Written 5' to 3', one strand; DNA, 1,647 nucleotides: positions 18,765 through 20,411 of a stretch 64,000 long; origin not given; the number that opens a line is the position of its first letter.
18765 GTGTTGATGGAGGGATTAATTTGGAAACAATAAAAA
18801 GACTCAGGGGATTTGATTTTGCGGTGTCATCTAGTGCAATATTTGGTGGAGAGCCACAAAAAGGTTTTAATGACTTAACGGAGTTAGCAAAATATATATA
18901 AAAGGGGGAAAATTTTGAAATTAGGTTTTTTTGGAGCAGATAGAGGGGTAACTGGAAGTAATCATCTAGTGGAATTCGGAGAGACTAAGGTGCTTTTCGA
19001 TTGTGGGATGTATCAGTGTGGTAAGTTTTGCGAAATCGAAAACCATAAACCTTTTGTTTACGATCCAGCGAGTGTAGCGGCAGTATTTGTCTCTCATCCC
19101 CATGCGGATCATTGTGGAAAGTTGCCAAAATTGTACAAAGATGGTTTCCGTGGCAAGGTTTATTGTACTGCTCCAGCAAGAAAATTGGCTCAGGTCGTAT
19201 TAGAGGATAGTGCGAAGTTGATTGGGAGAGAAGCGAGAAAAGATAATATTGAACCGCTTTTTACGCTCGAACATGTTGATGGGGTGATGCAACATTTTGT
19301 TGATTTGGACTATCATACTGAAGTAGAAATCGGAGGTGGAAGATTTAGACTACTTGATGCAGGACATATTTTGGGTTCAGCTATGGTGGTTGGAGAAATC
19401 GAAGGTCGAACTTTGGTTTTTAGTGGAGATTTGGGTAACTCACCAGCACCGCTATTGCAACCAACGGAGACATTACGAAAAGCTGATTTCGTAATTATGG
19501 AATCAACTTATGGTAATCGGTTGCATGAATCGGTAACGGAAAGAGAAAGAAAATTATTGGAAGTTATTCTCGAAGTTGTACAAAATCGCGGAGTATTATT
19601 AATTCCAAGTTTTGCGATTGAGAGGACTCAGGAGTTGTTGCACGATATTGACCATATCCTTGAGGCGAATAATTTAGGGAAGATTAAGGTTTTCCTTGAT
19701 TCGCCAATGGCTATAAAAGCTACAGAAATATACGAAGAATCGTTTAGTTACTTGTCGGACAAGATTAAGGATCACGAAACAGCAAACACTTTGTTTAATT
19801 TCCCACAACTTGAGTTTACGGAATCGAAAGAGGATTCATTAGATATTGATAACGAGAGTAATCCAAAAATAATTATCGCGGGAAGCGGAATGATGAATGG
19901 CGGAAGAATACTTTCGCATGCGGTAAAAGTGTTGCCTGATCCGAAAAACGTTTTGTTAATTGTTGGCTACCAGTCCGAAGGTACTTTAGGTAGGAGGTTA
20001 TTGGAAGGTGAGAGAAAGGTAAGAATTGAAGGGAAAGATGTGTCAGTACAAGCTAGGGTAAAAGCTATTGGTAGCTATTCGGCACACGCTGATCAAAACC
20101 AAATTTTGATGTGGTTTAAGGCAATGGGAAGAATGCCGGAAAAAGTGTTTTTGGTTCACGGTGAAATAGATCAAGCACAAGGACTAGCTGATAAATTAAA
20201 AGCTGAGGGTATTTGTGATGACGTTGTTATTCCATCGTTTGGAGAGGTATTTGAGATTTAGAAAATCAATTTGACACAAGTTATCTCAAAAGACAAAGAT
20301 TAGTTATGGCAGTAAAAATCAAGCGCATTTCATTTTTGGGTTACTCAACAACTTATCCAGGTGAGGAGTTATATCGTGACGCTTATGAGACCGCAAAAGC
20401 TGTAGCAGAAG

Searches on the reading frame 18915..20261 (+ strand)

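Call 84: search_protein_families(library=ncbifam, proteins=[window:18915-20261:+], max_evalue=0.00001)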
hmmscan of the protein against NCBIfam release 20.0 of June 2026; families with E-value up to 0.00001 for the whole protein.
window:18915-20261:+ (448 aa): 6 families
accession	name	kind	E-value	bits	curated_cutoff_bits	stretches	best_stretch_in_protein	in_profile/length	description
NF045584.1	cas14_MBL_CASP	equivalog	2.3e-129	432.5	800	1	1-429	1-425/612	type VII CRISPR-associated protein Cas14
TIGR03675.1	arCOG00543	equivalog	7.8e-90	301.9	580.2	1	2-432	176-615/631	beta-CASP ribonuclease aCPSF1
TIGR04122.1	Xnuc_lig_assoc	equivalog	5.4e-15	55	325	1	126-250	62-187/326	ligase-associated DNA damage response exonuclease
NF041851.1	cyc_nuc_deg_phdiest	equivalog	1.9e-06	27.5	400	1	15-203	20-190/253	cyclic nucleotide-degrading phosphodiesterase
NF000801.0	PRK00055.1-3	equivalog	7.1e-06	25.3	252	0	16-72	22-72/307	ribonuclease Z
TIGR02651.1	RNase_Z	equivalog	8.1e-06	25.1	292.95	0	18-72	22-70/302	ribonuclease Z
